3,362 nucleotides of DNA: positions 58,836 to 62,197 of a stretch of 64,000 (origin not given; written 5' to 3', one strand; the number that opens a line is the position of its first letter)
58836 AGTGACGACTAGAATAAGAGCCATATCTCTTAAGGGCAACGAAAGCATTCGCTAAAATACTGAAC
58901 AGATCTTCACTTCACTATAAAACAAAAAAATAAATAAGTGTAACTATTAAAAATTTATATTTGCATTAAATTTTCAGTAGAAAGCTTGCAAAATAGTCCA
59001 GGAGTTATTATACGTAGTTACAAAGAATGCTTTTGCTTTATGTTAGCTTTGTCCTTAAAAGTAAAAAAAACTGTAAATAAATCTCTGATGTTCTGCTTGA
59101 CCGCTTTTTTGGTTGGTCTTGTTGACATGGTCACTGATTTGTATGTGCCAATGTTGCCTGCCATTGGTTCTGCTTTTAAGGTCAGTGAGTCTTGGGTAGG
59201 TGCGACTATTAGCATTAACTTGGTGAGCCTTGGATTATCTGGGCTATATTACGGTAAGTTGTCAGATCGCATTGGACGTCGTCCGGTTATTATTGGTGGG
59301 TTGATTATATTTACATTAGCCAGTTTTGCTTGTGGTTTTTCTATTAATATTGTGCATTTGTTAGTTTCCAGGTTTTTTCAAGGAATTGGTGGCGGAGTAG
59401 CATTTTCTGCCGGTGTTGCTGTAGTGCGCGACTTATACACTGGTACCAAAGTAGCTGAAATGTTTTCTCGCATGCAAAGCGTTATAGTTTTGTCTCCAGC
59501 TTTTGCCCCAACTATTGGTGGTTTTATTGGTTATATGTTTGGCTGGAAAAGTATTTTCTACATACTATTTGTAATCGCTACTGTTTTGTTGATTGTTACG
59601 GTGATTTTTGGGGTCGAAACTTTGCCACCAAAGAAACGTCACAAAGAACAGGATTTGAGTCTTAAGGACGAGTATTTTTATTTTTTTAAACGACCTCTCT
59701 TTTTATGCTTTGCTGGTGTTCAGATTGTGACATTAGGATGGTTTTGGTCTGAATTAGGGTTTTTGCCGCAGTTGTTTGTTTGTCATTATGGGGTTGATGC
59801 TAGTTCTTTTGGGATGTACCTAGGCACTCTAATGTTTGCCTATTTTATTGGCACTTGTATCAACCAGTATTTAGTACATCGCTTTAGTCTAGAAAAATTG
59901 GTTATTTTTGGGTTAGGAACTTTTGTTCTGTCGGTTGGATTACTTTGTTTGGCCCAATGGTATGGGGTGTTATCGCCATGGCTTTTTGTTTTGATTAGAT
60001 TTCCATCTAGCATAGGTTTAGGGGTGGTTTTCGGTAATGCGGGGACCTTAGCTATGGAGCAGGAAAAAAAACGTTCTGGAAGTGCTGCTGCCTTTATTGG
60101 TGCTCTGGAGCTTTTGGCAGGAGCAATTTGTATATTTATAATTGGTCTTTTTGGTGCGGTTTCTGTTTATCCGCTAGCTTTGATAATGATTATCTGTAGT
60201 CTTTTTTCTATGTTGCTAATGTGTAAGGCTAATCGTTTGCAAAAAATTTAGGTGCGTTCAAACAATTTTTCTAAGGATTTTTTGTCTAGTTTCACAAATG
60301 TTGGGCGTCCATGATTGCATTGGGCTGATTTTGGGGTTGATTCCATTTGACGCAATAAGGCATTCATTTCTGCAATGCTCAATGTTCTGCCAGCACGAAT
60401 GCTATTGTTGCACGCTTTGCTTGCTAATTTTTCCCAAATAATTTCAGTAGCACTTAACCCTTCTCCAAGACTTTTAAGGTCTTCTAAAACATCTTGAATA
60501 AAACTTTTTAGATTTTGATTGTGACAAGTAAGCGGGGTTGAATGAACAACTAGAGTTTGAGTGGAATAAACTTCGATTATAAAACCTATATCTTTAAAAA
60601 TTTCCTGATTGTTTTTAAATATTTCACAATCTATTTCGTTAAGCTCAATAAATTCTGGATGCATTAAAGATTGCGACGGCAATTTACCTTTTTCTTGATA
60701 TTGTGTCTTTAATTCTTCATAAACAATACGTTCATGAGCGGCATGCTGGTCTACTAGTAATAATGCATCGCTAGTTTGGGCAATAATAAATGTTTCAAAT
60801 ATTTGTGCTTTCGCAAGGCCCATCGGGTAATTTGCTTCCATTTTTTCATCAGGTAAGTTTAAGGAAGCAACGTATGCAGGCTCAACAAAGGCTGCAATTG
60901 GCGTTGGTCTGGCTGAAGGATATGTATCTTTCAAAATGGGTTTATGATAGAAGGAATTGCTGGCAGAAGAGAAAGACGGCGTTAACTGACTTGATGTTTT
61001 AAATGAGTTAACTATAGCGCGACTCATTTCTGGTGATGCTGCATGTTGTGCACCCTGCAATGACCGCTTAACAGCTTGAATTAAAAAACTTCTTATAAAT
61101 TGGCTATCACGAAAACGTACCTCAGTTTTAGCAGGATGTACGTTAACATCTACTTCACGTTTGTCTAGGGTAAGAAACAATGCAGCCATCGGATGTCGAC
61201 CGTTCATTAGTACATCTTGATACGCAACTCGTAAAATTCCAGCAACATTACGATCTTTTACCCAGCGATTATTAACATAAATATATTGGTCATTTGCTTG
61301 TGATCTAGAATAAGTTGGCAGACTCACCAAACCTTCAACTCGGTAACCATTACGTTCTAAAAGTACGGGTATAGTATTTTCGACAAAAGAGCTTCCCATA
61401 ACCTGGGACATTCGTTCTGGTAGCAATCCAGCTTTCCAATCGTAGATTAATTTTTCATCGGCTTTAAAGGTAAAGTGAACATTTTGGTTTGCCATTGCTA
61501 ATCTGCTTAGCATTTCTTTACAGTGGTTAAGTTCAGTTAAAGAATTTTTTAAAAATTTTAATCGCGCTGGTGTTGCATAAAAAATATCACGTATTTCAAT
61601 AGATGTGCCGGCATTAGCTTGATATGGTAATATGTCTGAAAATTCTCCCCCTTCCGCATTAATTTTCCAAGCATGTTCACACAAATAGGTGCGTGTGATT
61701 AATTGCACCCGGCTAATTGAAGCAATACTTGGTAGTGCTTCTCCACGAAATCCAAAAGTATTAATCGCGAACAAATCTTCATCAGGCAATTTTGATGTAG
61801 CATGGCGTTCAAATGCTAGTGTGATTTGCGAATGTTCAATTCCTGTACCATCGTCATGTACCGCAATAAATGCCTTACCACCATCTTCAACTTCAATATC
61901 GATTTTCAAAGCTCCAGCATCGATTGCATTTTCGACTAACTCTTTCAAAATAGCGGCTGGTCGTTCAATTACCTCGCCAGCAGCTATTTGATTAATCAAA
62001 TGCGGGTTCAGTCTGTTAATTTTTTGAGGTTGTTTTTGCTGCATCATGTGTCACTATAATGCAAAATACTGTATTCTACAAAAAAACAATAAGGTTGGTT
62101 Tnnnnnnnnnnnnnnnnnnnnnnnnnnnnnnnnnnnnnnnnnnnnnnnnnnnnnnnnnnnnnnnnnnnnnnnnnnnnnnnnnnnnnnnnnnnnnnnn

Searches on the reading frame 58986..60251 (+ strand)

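Call 40: search_protein_families(library=pfam, proteins=[window:58986-60251:+], max_evalue=0.00001)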
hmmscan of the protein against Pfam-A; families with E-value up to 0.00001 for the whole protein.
window:58986-60251:+ (421 aa): 3 families
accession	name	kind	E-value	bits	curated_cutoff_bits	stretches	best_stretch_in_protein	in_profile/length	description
PF07690.21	MFS_1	-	1.9e-45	155.8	33.4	2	40-251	2-220/347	Major Facilitator Superfamily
PF06609.19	TRI12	-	1.5e-07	30.8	23.2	1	83-255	92-261/599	Fungal trichothecene efflux pump (TRI12)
PF00083.30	Sugar_tr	-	3.1e-07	30.1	22.3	1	66-206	43-189/452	Sugar (and other) transporter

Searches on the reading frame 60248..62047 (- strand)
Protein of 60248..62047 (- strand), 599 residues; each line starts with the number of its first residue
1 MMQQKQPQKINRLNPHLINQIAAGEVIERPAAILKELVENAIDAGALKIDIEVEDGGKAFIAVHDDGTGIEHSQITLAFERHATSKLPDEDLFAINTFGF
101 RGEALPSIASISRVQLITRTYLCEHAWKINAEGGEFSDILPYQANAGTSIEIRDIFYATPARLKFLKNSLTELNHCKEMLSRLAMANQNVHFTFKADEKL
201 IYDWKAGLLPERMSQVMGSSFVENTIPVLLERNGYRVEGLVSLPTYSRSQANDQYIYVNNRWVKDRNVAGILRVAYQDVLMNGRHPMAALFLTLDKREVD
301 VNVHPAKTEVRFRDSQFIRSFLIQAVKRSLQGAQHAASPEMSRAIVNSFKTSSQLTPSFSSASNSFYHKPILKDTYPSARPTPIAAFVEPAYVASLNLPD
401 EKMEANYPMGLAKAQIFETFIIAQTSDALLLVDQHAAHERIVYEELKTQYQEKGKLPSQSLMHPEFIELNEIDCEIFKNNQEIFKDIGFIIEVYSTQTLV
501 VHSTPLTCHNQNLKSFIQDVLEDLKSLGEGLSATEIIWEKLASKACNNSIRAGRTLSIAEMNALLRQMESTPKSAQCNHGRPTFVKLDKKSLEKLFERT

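Call 40: search_protein_families(library=pfam, proteins=[window:60248-62047:-], max_evalue=0.00001)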
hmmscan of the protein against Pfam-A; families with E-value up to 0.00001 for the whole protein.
window:60248-62047:- (599 aa): 4 families
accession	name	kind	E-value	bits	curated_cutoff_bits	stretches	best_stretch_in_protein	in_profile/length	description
PF08676.16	MutL_C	-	1.4e-38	132.3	25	1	414-556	2-142/142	MutL C terminal dimerisation domain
PF01119.25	DNA_mis_repair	-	6.3e-38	129.5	26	1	214-330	2-118/119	DNA mismatch repair protein, C-terminal domain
PF13589.12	HATPase_c_3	-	5.2e-09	36.7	25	1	33-120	6-94/137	Histidine kinase-, DNA gyrase B-, and HSP90-like ATPase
PF02518.31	HATPase_c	-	7.9e-07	29.9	26.4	1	29-84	5-63/111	Histidine kinase-, DNA gyrase B-, and HSP90-like ATPase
